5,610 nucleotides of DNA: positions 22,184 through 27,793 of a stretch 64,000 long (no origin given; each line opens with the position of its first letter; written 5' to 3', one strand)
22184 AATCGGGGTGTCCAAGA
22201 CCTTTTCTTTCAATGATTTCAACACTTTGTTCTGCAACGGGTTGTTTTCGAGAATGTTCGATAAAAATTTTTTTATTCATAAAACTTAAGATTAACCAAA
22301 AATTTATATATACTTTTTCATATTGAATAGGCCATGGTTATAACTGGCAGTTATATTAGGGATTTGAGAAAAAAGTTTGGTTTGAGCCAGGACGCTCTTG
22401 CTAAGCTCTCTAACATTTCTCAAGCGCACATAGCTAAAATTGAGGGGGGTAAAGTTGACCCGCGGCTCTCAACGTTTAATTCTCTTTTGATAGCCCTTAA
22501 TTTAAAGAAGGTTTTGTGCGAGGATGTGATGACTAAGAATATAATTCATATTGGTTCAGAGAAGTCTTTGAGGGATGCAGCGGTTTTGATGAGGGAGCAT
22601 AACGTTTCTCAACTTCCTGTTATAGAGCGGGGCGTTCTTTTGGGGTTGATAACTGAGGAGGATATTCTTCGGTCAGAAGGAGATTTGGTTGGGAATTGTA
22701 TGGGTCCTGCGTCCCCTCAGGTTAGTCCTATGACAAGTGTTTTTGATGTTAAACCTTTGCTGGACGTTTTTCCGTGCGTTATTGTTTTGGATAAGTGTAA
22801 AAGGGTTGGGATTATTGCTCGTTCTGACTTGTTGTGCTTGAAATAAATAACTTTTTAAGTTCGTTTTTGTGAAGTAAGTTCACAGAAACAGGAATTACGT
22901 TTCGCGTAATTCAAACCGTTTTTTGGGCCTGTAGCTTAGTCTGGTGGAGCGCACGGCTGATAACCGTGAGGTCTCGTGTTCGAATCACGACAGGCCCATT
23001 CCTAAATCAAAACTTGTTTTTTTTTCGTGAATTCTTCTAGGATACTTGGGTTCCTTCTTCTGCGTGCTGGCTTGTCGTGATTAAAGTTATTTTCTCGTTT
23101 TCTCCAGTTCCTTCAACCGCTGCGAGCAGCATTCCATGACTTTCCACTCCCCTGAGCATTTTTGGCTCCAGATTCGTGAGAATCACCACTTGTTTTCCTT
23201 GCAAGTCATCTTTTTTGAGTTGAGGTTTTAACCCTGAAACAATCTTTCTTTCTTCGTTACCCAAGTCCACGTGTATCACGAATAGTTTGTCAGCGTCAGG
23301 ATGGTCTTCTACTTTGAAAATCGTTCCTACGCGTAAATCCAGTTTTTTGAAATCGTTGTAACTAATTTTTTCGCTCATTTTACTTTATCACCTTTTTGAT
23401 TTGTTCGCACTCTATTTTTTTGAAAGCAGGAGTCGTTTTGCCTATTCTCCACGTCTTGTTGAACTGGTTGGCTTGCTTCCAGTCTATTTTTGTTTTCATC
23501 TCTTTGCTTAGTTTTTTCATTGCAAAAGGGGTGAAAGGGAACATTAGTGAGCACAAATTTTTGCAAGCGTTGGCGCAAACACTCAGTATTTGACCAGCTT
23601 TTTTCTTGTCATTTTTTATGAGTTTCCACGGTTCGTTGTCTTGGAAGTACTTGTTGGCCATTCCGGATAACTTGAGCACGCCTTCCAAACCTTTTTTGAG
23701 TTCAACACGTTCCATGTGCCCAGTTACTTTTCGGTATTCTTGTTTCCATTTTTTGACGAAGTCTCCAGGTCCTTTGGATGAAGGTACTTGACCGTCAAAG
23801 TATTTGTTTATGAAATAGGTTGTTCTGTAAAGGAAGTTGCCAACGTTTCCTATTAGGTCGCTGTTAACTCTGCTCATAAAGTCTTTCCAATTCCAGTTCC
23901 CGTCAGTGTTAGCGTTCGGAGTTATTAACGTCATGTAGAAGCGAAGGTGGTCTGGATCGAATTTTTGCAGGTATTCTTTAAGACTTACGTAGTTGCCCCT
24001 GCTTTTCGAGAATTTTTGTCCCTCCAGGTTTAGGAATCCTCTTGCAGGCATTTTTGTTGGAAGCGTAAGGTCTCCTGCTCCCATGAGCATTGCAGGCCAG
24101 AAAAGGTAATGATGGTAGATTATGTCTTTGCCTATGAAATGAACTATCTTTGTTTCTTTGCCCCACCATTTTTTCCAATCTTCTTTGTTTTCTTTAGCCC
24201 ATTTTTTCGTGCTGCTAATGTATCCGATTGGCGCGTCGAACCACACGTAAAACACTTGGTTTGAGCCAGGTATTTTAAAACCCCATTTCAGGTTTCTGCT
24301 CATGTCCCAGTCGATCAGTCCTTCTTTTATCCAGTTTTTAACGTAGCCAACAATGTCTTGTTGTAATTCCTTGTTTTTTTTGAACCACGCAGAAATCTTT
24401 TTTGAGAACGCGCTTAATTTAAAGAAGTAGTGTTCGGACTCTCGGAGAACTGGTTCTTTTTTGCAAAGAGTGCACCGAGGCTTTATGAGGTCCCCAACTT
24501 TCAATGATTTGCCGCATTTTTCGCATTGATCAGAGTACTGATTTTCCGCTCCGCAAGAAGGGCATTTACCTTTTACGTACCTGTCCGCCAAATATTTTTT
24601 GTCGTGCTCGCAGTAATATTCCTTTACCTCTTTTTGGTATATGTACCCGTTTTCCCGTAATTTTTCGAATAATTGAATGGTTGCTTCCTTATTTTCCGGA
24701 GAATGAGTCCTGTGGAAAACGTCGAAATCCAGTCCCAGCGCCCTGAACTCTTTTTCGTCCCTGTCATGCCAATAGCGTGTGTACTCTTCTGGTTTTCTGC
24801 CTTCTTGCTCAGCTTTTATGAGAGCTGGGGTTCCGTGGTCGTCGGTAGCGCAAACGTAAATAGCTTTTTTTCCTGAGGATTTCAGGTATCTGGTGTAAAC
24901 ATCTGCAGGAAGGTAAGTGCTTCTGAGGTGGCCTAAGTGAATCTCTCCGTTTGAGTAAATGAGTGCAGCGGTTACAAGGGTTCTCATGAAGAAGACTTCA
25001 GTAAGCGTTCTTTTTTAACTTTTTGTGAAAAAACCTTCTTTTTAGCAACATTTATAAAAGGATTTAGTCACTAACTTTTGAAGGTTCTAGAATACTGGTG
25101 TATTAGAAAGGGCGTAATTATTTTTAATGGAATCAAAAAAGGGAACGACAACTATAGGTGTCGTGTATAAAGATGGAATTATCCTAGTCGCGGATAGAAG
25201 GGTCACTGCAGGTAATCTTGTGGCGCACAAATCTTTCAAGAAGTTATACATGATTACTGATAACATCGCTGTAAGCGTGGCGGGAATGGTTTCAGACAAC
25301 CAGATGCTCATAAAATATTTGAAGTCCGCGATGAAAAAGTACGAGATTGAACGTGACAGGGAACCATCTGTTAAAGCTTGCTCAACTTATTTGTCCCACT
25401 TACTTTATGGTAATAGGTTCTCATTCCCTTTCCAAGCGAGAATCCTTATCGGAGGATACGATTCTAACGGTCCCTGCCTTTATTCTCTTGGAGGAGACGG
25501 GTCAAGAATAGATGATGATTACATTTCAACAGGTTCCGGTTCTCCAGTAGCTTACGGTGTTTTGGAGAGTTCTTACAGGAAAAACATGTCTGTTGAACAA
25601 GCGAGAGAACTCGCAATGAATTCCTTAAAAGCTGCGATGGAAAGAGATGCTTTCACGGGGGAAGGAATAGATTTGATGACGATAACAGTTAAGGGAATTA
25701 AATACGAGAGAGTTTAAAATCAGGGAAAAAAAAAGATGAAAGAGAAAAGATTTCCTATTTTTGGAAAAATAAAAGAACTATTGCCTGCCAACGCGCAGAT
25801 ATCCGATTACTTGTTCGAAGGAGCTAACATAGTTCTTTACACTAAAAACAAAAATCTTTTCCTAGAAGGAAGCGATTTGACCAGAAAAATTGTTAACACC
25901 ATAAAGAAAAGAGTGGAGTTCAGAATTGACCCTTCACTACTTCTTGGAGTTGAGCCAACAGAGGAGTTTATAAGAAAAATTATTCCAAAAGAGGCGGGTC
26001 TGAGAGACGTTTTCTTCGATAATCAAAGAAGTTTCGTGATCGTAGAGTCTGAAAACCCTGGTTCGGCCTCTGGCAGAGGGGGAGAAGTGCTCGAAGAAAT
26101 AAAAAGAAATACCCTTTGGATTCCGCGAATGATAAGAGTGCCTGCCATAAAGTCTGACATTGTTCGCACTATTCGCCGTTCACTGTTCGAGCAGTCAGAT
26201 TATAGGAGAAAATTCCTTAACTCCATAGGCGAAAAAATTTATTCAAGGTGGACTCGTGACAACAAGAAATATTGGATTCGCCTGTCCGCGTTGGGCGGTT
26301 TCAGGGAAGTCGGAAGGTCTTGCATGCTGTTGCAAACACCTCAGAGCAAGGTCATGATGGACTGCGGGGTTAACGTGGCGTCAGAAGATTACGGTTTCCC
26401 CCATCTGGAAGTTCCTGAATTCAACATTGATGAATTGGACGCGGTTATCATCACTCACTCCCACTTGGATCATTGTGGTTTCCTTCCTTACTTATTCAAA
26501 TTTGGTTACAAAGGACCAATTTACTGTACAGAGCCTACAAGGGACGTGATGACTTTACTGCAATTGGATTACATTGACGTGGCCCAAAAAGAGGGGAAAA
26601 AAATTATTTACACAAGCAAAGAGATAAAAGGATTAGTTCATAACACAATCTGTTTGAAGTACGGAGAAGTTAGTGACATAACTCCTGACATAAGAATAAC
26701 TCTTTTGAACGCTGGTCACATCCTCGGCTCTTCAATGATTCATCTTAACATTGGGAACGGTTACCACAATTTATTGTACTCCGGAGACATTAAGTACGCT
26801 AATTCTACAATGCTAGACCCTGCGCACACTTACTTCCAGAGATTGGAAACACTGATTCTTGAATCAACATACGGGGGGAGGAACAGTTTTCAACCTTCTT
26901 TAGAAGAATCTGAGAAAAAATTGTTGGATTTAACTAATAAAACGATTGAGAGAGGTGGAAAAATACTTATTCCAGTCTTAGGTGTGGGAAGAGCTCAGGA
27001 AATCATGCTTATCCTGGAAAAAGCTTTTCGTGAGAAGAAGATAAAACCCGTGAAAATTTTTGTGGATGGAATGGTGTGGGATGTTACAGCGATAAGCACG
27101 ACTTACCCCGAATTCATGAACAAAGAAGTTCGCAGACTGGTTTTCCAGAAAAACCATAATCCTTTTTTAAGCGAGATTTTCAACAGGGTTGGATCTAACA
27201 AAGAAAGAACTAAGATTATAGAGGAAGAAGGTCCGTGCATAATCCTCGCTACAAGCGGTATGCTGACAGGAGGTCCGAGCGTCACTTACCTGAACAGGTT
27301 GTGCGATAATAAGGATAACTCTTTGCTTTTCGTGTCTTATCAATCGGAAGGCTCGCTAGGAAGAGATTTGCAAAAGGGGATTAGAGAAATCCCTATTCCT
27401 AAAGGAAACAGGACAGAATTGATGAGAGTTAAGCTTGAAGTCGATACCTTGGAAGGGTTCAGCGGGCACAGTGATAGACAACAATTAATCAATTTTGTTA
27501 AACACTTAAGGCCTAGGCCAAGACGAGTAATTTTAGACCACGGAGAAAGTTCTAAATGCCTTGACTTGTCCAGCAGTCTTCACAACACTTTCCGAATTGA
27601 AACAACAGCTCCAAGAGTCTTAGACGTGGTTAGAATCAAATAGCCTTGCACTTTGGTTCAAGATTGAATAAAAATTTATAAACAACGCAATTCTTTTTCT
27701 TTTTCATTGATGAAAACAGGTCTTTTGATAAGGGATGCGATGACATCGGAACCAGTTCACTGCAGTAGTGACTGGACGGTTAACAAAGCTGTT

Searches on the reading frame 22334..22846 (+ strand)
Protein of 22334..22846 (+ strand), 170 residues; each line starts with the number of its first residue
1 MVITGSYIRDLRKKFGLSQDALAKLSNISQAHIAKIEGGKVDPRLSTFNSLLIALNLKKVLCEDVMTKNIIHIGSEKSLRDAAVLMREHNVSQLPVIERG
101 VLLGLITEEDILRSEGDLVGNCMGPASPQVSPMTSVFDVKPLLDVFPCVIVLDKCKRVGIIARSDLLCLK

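Call 6: search_protein_families(library=pfam, proteins=[window:22334-22846:+])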
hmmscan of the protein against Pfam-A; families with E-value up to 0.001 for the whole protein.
window:22334-22846:+ (170 aa): 4 families
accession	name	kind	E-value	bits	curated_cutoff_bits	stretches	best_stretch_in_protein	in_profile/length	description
PF00571.33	CBS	-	1.1e-17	64.5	24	1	63-114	2-54/57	CBS domain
PF01381.28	HTH_3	-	1.4e-10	41.5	23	1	8-57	1-50/55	Helix-turn-helix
PF13560.12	HTH_31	-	2.3e-08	34.7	27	1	5-57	3-56/64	Helix-turn-helix domain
PF12844.13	HTH_19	-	1.6e-06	28.4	30.2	1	5-57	1-53/64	Helix-turn-helix domain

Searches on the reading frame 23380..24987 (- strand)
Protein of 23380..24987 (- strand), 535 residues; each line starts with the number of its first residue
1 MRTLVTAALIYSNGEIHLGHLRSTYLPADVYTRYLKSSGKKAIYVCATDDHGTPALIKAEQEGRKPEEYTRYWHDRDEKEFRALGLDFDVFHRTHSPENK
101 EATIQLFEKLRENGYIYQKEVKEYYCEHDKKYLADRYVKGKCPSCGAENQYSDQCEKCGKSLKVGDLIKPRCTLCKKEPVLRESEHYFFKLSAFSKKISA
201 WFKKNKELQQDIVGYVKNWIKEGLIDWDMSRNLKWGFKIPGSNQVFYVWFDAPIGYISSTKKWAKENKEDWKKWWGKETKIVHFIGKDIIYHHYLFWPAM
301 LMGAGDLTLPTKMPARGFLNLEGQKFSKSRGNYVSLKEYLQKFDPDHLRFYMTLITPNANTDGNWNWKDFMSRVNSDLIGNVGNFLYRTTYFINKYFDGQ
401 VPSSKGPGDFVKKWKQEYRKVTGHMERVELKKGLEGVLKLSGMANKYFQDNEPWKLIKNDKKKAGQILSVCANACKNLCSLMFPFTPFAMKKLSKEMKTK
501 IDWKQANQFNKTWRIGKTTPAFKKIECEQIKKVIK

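Call 41: search_protein_families(library=pfam, proteins=[window:23380-24987:-], max_evalue=0.00001)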
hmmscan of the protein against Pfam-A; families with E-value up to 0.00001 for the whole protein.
window:23380-24987:- (535 aa): 5 families
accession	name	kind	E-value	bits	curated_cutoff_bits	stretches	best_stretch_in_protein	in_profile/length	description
PF09334.17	tRNA-synt_1g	-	1.9e-152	508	20.1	1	4-389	2-390/391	tRNA synthetases class I (M)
PF00133.28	tRNA-synt_1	-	8.8e-21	74.6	22.7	1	11-280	33-282/414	tRNA synthetases class I (I, L, M and V)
PF01406.26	tRNA-synt_1e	-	1.4e-17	64.5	27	2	282-353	210-281/301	tRNA synthetases class I (C) catalytic domain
PF19303.5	Anticodon_3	-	1.6e-11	44.7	23.5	1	411-507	15-112/152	Anticodon binding domain of methionyl tRNA ligase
PF01921.24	tRNA-synt_1f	-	8.2e-06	25.4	27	0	270-361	225-318/360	tRNA synthetases class I (K)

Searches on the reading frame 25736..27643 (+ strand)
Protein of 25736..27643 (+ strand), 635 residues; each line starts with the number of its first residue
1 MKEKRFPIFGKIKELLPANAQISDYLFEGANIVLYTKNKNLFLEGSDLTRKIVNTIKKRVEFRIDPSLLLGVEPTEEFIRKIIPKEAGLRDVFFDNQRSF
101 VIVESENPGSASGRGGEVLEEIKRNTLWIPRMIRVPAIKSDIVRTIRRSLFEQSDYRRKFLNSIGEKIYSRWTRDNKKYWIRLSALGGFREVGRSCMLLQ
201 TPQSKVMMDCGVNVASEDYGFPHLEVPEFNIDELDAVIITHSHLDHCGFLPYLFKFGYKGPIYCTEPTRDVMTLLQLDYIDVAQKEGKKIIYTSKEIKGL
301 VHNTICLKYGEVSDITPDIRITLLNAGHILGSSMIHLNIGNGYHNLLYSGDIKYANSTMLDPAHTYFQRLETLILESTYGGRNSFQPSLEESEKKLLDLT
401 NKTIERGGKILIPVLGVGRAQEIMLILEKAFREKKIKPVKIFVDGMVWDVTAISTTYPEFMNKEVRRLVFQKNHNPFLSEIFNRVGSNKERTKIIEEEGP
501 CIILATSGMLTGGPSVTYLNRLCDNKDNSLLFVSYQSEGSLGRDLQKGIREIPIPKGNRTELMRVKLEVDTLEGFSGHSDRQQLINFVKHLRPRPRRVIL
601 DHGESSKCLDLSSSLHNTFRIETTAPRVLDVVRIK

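Call 41: search_protein_families(library=pfam, proteins=[window:25736-27643:+], max_evalue=0.00001)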
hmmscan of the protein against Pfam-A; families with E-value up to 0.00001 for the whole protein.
window:25736-27643:+ (635 aa): 6 families
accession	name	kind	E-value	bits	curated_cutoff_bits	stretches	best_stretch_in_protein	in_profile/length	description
PF10996.14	Beta-Casp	-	2.8e-31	109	27.7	1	420-545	1-120/120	Beta-Casp domain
PF17214.9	KH_TffA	-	1.6e-17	63.7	22.6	1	10-69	9-68/68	Transcription termination factor FttA, KH domain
PF07521.17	RMMBL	-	2.3e-15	56.8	21.6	1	563-626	2-63/63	Zn-dependent metallo-hydrolase RNA specificity domain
PF16661.11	Lactamase_B_6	-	6.6e-13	48.9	27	1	198-365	1-175/193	Metallo-beta-lactamase superfamily domain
PF00753.33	Lactamase_B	-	1.7e-12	48.1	22.7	1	193-374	5-162/196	Metallo-beta-lactamase superfamily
PF12706.13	Lactamase_B_2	-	5.8e-09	36.3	27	1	206-378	3-165/200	Beta-lactamase superfamily domain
